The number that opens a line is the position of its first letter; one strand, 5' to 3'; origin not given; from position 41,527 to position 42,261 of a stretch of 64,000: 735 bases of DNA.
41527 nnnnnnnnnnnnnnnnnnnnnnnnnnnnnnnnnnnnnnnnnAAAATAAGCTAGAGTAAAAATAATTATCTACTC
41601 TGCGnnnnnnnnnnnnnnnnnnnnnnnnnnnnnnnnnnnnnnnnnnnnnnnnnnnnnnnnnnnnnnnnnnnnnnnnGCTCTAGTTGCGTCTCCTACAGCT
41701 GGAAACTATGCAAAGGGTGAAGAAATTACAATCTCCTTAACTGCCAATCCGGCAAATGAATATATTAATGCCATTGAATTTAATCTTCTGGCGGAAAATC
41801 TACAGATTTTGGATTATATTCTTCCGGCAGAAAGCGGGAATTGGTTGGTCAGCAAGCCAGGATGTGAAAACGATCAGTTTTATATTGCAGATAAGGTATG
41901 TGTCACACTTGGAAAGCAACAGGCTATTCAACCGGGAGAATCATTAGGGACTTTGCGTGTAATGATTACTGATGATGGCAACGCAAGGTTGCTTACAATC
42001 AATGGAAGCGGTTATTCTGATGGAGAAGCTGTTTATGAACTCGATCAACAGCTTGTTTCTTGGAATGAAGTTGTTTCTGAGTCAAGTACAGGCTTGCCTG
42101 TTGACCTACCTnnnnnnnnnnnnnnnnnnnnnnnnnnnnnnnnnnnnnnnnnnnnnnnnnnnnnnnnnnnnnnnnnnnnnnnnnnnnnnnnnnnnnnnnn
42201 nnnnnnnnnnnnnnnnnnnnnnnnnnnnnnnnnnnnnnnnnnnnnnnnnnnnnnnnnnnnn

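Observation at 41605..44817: Cohesin-like + nine thrombospondin-type-1-like repeats + dockerin in a single membrane-spanning protein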

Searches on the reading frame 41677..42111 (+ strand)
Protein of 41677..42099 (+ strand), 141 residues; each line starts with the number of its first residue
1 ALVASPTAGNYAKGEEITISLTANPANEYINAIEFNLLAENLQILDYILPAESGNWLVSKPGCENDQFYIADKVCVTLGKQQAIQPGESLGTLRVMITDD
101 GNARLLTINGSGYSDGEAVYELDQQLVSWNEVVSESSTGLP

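Call 14: search_protein_families(library=pfam, proteins=[window:41677-42099:+], max_evalue=10)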
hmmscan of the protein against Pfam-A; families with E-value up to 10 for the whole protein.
window:41677-42099:+ (141 aa): 2 families
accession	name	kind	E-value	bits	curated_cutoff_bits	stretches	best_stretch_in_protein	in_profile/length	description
PF24313.1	Paratox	-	0.062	13.4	27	1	29-53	15-39/59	Paratox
PF19813.4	DUF6296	-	0.1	13.1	27.2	1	91-111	45-65/78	Family of unknown function (DUF6296)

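Call 17: find_homologous_proteins(query=window:41677-42099:+, max_evalue=0.01)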
Query window:41677-42099:+: 21 candidates shared short words with the query, none scored E <= 0.01.

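Call 27: search_protein_representatives(protein=window:41677-42099:+)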
Query: 141 residues. Proteins with E-value up to 0.001 (for the whole library): 90; up to 1e-10: 16; up to 1e-30: 1. The best 90 are listed.
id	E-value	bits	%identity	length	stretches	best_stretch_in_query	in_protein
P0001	4.7e-81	285.4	95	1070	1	1-141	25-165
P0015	1.2e-17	80.1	39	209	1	9-130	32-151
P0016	3.3e-15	72.3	32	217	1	2-138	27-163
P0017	3.4e-15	72.2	37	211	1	1-134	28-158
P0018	1.5e-13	66.9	34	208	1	2-139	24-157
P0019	2.2e-13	66.4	35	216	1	2-128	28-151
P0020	4.0e-13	65.5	33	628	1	3-138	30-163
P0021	4.2e-13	65.5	36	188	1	2-119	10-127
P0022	6.7e-13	64.8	36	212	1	15-135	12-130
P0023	7.7e-13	64.6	36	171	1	4-129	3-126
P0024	1.8e-12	63.4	34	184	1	3-133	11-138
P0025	3.3e-12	62.6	31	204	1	2-119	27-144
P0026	1.1e-11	60.8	31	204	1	9-134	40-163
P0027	4.0e-11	59.0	28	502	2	5-124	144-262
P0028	5.0e-11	58.7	33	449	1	5-121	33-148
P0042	3.2e-09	52.9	33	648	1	2-118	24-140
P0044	1.0e-08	51.2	31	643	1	9-139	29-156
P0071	1.0e-06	44.8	27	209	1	6-116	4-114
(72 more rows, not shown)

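Call 38: predict_structure(alignment_id=A5)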
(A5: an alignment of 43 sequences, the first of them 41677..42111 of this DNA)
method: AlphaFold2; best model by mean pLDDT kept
length: 145 residues; sequences in the alignment: 43
mean_pLDDT: 93.4   pTM: 0.85
mean pLDDT of the five models: 93.4, 92.2, 92.0, 91.8, 90.9
residues with pLDDT >= 90: 124; 70-90: 12; 50-70: 9; < 50: 0
segments of 3 or more residues with pLDDT < 50: none
pLDDT, mean of each block of 10 residues (from residue 1): 96 96 96 98 98 86 98 98 96 97 96 97 95 74 70
secondary structure, 60 per line:
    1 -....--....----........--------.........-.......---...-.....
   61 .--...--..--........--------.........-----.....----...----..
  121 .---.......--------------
elements in order: E2-5 E8-11 E16-23 E32-40 E42-48 E56-61 E73-80 E89-97 E103-107 E112-114 E119-121 E125-131

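Call 41: fold_search(model_id=the predicted structure, library=pdb)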
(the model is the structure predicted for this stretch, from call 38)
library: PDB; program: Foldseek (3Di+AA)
matches with E <= 10: 1996; with E <= 0.001: 18
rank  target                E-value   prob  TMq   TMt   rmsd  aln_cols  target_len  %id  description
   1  2xdh                  3.5e-05  1.00  0.64  0.67   4.0       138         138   15  Non-cellulosomal cohesin from the hyperthermophilic archaeon Archaeoglobus fulgidus (released 2010-05-26)
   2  3ul4_A                4.1e-05  1.00  0.57  0.58   4.5       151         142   10  Crystal structure of Coh-OlpA(Cthe_3080)-Doc918(Cthe_0918) complex: A novel type I Cohesin-Dockerin complex from Clost (released 2012-11-28)
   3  1anu                  4.9e-05  1.00  0.53  0.55   5.9       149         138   10  COHESIN-2 DOMAIN OF THE CELLULOSOME FROM CLOSTRIDIUM THERMOCELLUM (released 1997-07-23)
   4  6kgf_C                7.8e-05  1.00  0.58  0.57   4.6       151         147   11  Crystal structure of CaDoc0917(R16D)-CaCohA2 complex at pH 8.2 (released 2020-07-08)
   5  6kgc_A                1.4e-04  1.00  0.59  0.59   4.7       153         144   13  Crystal structure of CaDoc0917(R49D)-CaCohA2 complex at pH 5.4 (released 2020-07-08)
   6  5m2o_A                1.6e-04  1.00  0.63  0.67   3.7       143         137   12  R. flavefaciens' third ScaB cohesin in complex with a group 1 dockerin (released 2017-07-05)
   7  5aoz                  1.6e-04  1.00  0.61  0.63   4.1       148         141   11  High resolution SeMet structure of the third cohesin from Ruminococcus flavefaciens scaffoldin protein, ScaB (released 2016-09-28)
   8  6kgf_A                1.6e-04  1.00  0.57  0.58   5.8       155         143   12  Crystal structure of CaDoc0917(R16D)-CaCohA2 complex at pH 8.2 (released 2020-07-08)
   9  1ohz_A                1.9e-04  1.00  0.54  0.55   5.0       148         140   11  Cohesin-Dockerin complex from the cellulosome of Clostridium thermocellum (released 2003-11-20)
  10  6kge_A                2.7e-04  1.00  0.56  0.58   5.5       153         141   12  Crystal structure of CaDoc0917(R16D)-CaCohA2 complex at pH 5.5 (released 2020-07-08)
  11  6kgd_A                2.8e-04  1.00  0.57  0.57   4.9       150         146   14  Crystal structure of CaDoc0917(R49D)-CaCohA2 complex at pH 8.0 (released 2020-07-08)
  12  6kg8_MODEL_1_A        3.0e-04  1.00  0.62  0.59   4.1       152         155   11  Solution structure of CaCohA2 from Clostridium acetobutylicum (released 2020-07-08)
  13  3kcp_A                3.8e-04  1.00  0.56  0.31   5.0       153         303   10  Crystal structure of interacting Clostridium thermocellum multimodular components (released 2010-02-09)
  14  5m2s_A                4.5e-04  1.00  0.66  0.68   3.4       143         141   12  R. flavefaciens' third ScaB cohesin in complex with a group 1 dockerin (released 2017-07-05)
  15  4fl4_I                4.5e-04  1.00  0.55  0.30   5.3       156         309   12  Scaffoldin conformation and dynamics revealed by a ternary complex from the Clostridium thermocellum cellulosome (released 2012-06-27)
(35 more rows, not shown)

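Call 88: list_cluster_members(proteins=[P0015, P0016, P0017, P0018, P0020, P0028, P0042, P0044, P0071, P0027])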
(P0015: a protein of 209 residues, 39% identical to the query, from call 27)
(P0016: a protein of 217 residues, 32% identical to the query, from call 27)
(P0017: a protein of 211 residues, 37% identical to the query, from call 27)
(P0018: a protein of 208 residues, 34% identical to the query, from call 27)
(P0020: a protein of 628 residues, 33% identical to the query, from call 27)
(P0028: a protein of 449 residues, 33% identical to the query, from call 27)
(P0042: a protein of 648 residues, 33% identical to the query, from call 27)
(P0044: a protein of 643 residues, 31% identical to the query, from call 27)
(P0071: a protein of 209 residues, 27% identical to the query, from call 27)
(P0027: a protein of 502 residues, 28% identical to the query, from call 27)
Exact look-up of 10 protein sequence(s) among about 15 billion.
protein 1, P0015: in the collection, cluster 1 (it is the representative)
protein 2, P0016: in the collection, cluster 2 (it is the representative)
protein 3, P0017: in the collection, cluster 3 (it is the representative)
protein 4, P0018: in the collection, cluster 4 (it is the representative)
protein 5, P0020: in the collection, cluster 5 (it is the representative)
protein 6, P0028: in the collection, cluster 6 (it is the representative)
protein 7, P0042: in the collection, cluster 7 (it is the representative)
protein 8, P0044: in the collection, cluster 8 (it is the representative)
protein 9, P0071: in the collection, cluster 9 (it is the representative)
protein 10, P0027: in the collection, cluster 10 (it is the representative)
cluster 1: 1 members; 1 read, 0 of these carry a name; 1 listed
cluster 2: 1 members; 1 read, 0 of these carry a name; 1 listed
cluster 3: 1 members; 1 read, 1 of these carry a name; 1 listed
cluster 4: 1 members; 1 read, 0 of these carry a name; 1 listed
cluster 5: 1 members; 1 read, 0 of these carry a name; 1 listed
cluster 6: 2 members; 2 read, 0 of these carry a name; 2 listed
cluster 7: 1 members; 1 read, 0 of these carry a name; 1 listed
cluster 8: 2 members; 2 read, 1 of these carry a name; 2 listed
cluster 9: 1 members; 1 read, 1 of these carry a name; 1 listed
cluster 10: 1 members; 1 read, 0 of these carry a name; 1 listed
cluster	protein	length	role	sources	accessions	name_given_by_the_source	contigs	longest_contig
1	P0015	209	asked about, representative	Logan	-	-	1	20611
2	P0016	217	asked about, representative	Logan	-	-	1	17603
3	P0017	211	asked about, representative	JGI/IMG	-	hypothetical protein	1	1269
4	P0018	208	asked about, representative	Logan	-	-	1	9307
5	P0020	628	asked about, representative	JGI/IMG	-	-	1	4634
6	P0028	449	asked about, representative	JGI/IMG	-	-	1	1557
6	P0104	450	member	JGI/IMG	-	-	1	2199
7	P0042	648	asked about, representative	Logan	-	-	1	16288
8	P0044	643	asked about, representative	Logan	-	-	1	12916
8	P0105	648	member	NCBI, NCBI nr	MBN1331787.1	hypothetical protein JW978_02775 [Candidatus Dojkabacteria bacterium] | hypothetical protein [Candidatus Dojkabacteria bacterium]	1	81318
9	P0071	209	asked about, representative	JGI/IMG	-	hypothetical protein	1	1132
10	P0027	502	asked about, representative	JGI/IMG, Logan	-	-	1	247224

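Call 89: find_encoding_contigs(protein=P0015, flank=6000, max_places=2)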
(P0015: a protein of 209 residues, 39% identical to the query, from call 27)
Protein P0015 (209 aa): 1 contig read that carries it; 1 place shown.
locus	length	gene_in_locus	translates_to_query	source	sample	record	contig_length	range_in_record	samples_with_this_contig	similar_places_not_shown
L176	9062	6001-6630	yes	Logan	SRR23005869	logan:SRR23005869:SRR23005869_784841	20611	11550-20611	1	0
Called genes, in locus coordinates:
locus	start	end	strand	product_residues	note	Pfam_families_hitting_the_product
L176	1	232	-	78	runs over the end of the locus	-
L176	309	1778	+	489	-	PF08308:PEGA (weak)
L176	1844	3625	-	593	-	-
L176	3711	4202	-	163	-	-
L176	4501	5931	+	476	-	PF01425:Amidase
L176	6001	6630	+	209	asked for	-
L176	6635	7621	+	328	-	PF00089:Trypsin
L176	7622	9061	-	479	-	?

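Call 93: find_encoding_contigs(protein=P0016, flank=5000, max_places=1)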
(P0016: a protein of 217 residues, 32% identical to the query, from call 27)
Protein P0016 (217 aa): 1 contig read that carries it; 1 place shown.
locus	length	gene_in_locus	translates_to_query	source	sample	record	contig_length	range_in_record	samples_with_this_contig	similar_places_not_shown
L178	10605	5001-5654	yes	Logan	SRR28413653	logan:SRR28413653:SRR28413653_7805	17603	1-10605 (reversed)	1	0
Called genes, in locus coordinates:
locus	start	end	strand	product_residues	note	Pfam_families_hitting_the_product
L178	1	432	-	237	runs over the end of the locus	PF01996:F420_ligase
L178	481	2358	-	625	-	PF12481:DUF3700 (weak), PF13522:GATase_6, PF13537:GATase_7, PF00733:Asn_synthase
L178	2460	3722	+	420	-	-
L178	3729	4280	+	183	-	-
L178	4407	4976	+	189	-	-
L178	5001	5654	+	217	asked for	-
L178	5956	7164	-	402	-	PF00953:Glycos_transf_4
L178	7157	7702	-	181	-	-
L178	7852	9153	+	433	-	PF08529:NusA_N, PF13184:KH_NusA_1st, PF26594:KH_NusA_2nd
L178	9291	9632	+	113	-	PF04296:YlxR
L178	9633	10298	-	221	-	PF00923:TAL_FSA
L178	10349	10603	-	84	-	?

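Call 94: find_encoding_contigs(protein=P0018, flank=5000, max_places=1)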
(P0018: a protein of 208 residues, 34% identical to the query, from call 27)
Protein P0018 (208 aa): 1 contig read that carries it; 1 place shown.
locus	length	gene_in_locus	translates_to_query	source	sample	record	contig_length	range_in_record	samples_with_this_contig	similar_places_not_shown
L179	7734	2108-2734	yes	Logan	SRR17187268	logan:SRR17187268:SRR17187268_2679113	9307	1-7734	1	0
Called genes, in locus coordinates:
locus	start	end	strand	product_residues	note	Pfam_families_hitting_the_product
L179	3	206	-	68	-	?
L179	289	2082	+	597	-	-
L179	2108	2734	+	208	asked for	-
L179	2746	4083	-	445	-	PF00875:DNA_photolyase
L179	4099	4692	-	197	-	-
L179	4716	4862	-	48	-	-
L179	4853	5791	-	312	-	PF01544:CorA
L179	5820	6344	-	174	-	PF01931:NTPase_I-T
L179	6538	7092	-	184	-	-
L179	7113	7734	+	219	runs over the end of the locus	PF00730:HhH-GPD, PF10576:EndIII_4Fe-2S (weak)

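Call 95: find_encoding_contigs(protein=P0019, flank=5000, max_places=1)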
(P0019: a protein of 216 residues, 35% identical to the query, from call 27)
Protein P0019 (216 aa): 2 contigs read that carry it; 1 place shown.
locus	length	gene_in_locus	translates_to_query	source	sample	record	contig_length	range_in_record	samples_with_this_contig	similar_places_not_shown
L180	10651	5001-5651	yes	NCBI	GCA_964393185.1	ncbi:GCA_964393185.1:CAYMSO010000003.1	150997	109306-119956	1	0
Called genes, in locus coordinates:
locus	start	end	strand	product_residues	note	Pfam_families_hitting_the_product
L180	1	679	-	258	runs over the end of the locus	PF01978:TrmB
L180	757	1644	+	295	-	PF00892:EamA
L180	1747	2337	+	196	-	-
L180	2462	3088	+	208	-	PF27462:RecX_N, PF21982:RecX_HTH1 (faint), PF02631:RecX_HTH2, PF21981:RecX_HTH3 (weak)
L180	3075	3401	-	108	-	-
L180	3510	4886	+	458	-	-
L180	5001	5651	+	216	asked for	-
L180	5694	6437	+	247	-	PF01734:Patatin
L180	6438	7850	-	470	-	PF13205:Big_5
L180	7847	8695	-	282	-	PF21537:DUF1980_C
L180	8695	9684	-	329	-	PF03773:ArsP_1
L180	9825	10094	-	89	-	-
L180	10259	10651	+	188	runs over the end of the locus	PF04542:Sigma70_r2, PF08281:Sigma70_r4_2, PF04545:Sigma70_r4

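Call 96: find_encoding_contigs(protein=P0025, flank=5000, max_places=1)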
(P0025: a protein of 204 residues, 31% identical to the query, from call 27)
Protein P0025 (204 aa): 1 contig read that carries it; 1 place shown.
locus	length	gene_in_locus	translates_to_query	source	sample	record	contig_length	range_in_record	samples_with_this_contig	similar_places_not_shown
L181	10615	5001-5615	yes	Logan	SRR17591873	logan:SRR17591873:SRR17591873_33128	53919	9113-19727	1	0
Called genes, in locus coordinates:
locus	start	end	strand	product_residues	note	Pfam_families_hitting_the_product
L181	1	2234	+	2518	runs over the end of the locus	PF13715:CarbopepD_reg_2 (faint), PF16640:Big_3_5, PF13620:CarboxypepD_reg (weak)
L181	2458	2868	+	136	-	-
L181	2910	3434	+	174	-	PF01327:Pep_deformylase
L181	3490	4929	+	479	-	PF01743:PolyA_pol, PF12627:PolyA_pol_RNAbd, PF01966:HD, PF13735:tRNA_NucTran2_2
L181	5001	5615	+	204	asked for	-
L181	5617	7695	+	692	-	-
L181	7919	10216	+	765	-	PF01138:RNase_PH, PF03726:PNPase (weak), PF01138:RNase_PH, PF00013:KH_1 (weak), PF00575:S1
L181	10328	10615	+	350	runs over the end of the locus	PF00574:CLP_protease (weak), PF25145:NfeD1b_N (weak), PF01343:Peptidase_S49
